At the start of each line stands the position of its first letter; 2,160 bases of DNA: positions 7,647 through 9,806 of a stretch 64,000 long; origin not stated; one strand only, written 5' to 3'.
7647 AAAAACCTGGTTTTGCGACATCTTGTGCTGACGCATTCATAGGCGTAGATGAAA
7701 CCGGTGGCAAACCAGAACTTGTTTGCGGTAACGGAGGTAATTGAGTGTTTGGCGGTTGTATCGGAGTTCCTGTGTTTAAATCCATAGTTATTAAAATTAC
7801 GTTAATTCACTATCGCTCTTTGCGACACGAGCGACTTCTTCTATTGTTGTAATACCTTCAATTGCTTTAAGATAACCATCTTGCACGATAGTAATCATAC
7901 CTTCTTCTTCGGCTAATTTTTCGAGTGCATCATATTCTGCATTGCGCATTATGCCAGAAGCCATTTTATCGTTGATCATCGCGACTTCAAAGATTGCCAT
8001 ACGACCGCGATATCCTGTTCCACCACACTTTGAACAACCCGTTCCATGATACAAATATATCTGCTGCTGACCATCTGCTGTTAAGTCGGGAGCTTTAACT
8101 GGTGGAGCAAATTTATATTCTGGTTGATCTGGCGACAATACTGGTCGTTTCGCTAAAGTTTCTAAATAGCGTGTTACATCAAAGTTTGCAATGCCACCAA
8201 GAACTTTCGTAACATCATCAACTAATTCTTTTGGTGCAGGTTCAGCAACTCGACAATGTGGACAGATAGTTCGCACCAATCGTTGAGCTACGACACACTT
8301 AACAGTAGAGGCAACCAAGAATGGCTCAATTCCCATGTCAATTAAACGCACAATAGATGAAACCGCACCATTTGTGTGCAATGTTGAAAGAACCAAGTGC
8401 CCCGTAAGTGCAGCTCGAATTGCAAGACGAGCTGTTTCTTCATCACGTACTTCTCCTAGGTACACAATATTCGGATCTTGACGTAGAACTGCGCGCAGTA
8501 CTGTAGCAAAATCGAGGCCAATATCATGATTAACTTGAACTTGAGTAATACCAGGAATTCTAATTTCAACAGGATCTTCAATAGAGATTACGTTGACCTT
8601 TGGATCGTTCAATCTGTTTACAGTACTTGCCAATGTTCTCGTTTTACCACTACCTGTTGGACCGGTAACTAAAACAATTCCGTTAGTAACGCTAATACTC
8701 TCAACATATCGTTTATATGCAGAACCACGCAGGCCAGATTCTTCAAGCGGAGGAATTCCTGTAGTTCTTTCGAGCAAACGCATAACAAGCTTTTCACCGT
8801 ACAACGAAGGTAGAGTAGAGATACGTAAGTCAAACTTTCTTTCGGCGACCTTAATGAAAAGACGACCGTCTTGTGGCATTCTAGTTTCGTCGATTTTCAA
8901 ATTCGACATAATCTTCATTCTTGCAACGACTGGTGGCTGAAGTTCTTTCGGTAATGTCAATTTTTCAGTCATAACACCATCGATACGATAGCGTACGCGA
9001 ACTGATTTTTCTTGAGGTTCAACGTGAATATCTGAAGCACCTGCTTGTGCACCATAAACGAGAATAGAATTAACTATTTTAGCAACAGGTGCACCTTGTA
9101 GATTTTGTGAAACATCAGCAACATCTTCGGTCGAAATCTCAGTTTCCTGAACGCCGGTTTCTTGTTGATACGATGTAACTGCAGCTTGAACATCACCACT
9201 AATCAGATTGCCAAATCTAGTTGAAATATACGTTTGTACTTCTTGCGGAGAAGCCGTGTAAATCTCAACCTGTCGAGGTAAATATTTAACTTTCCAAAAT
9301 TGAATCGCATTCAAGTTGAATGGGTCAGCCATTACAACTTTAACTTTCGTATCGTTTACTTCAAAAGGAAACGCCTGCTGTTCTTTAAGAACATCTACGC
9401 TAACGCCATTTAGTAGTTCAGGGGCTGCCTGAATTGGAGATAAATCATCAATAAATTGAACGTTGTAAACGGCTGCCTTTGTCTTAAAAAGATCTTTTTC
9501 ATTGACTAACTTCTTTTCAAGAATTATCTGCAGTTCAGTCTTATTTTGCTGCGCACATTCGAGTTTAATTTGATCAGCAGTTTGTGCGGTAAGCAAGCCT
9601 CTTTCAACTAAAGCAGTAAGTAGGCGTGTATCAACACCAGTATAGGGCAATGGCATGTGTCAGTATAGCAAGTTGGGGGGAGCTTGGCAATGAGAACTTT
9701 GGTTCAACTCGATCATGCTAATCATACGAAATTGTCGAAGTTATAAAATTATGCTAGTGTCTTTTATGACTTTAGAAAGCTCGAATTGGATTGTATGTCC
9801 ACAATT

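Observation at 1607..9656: Complete type IV pilus module: three pseudopilins convergent with pilD-pilA-pilC-pilT-pilB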

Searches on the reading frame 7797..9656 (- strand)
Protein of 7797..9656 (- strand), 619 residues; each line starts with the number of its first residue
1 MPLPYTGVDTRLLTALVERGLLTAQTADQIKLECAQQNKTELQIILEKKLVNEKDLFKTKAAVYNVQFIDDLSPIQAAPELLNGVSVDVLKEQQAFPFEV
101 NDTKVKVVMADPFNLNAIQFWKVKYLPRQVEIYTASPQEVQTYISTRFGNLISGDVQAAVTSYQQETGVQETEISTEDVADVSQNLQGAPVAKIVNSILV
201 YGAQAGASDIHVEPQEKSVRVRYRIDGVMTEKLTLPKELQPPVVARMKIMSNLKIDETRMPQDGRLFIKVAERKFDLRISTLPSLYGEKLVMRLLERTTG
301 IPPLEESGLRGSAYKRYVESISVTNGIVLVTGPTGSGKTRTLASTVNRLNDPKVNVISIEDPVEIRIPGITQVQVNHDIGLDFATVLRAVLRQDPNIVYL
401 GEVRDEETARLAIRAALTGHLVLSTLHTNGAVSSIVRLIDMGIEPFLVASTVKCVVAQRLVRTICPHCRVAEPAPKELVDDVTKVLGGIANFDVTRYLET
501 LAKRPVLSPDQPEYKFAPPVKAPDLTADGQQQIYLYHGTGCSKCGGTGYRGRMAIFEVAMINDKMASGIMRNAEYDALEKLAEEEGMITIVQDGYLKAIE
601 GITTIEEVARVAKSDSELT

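Call 3: search_protein_families(library=pfam, proteins=[window:7797-9656:-], max_evalue=0.1)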
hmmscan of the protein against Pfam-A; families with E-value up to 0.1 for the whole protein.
window:7797-9656:- (619 aa): 15 families
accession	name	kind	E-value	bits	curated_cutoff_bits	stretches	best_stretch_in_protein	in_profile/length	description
PF00437.27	T2SSE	-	2.7e-117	392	24.9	1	188-610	5-370/370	Type II/IV secretion system protein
PF05157.20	MshEN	-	9.2e-11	42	23.1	1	71-148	7-84/90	MshEN domain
PF12775.13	AAA_7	-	0.00018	21.5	25.8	1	317-359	25-67/181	P-loop containing dynein motor region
PF13191.12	AAA_16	-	0.00019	22.4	32.6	1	326-393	25-96/167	AAA ATPase domain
PF13401.12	AAA_22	-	0.00027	21.7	27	1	324-360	4-40/130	AAA domain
PF04851.21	ResIII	-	0.001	19.5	22.5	1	313-357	11-57/164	Type III restriction enzyme, res subunit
PF20720.3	nSTAND3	-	0.0013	18.9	27.2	1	321-365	13-57/155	Novel STAND NTPase 3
PF01637.24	ATPase_2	-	0.0033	17.7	33.2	1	324-366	19-61/225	ATPase domain predominantly from Archaea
PF25199.1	nSTAND_NTPase5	-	0.0042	17.3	34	1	326-368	42-85/145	Novel STAND NTPase 5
PF02562.22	PhoH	-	0.0056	16.6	27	1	313-359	8-54/205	PhoH-like protein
PF13245.12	AAA_19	-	0.011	16.4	25.1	1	323-353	9-39/134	AAA domain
PF13086.12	AAA_11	-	0.012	15.9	27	1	320-356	12-43/257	AAA domain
PF13173.12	AAA_14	-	0.039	14.4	27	1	325-415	2-83/129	AAA domain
PF02492.25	cobW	-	0.054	13.5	20.7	0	327-358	2-34/180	CobW/HypB/UreG, nucleotide-binding domain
PF13476.12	AAA_23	-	0.074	14.1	27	0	320-339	14-33/201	AAA domain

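Call 4: search_protein_families(library=ncbifam, proteins=[window:7797-9656:-], max_evalue=0.1)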
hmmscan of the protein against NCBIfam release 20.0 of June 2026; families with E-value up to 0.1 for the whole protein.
window:7797-9656:- (619 aa): 25 families
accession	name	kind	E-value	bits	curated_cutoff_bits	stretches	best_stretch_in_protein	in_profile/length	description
TIGR02533.1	type_II_gspE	equivalog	5.3e-157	523.4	630.25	2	85-477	4-395/486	type II secretion system ATPase GspE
TIGR02538.1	type_IV_pilB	equivalog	6.2e-155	517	675.65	2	12-477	2-468/564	type IV-A pilus assembly ATPase PilB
NF053534.1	T4PilAsmATPsTfpB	equivalog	3.5e-130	435.1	850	2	13-478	13-489/584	type IV pilus assembly ATPase TfpB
NF007755.0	PRK10436.1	equivalog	5e-128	427.7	617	2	170-482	64-376/465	type II secretion system protein GspE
NF041000.1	ATPase_ComGA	equivalog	2.4e-72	243.2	300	1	197-462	2-266/267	competence type IV pilus ATPase ComGA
TIGR01420.1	pilT_fam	subfamily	9.8e-48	163.1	319.1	1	197-462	4-269/343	PilT/PilU family type 4a pilus ATPase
TIGR02525.1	plasmid_TraJ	equivalog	3.2e-23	82.3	368.3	1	290-463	120-300/372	plasmid transfer ATPase TraJ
TIGR02524.1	dot_icm_DotB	equivalog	2.2e-19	69.9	463.3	1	316-461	125-285/358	Dot/Icm type IV secretion system ATPase DotB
NF058587.1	archaellum_moto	equivalog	2.2e-16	59.7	550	1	328-443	278-398/527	archaellum flagellar ATPase motor FlaI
TIGR02782.1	TrbB_P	equivalog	2.3e-13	50.1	304.55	1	326-441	137-255/303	P-type conjugative transfer ATPase TrbB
NF010469.0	PRK13894.1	subfamily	3e-12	46.5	508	1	324-439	148-265/320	conjugal transfer ATPase TrbB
TIGR03819.1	heli_sec_ATPase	hypoth_equivalog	3.9e-12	46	373.15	1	224-457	79-316/340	TadA family conjugal transfer-associated ATPase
TIGR02788.1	VirB11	equivalog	2.7e-10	39.8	249.95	1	317-442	136-266/308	P-type DNA transfer ATPase VirB11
NF010407.0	PRK13833.1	subfamily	4.3e-10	39.5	499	1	328-442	147-263/323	conjugal transfer protein TrbB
NF053672.1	bindosome_BasE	exception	1.5e-08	33.8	1000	1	324-440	269-390/512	bindosome assembly system ATPase subunit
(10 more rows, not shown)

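Call 95: search_solved_structures(query=window:7797-9656:-, max_evalue=1e-40)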
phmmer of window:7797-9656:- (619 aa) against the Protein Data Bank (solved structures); distinct sequences matched with E-value up to 1e-40: 12.
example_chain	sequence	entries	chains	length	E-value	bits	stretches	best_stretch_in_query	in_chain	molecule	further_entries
6olj_C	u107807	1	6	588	8.7e-110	371.2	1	14-479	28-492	Type IV pilus biogenesis ATPase PilB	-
5tsg_B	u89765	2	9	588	9.3e-110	371.1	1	14-480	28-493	Type IV pilus biogenesis ATPase PilB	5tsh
5zfr_A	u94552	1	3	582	1.2e-109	370.7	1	16-480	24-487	Type IV pilus biogenesis ATPase PilB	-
6f8l_G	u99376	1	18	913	6.1e-108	365.1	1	79-476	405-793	Type IV pilus assembly protein PilF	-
3jc8_Ba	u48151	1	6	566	5.8e-104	352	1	11-484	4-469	Type IV-A pilus assembly ATPase PilB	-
6ejf_A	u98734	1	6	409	2.3e-102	346.7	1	193-476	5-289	Type IV pilus assembly protein PilF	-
5oiu_A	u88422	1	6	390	2.9e-102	346.4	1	192-476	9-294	Type IV pilus assembly protein PilF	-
5it5_F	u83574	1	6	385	4.3e-102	345.8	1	193-476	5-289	ATP binding motif-containing protein PilF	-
4pht_A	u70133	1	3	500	1.2e-99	337.7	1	181-477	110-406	General secretory pathway protein E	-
4ksr_A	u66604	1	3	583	2.5e-99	336.7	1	181-477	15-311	Type II secretion system protein E, Hemolysin-coregulated protein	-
4kss_A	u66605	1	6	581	3e-99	336.4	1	181-477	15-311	Type II secretion system protein E, hemolysin-coregulated protein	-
1p9r_A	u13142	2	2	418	4.6e-99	335.8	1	181-477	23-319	General secretion pathway protein E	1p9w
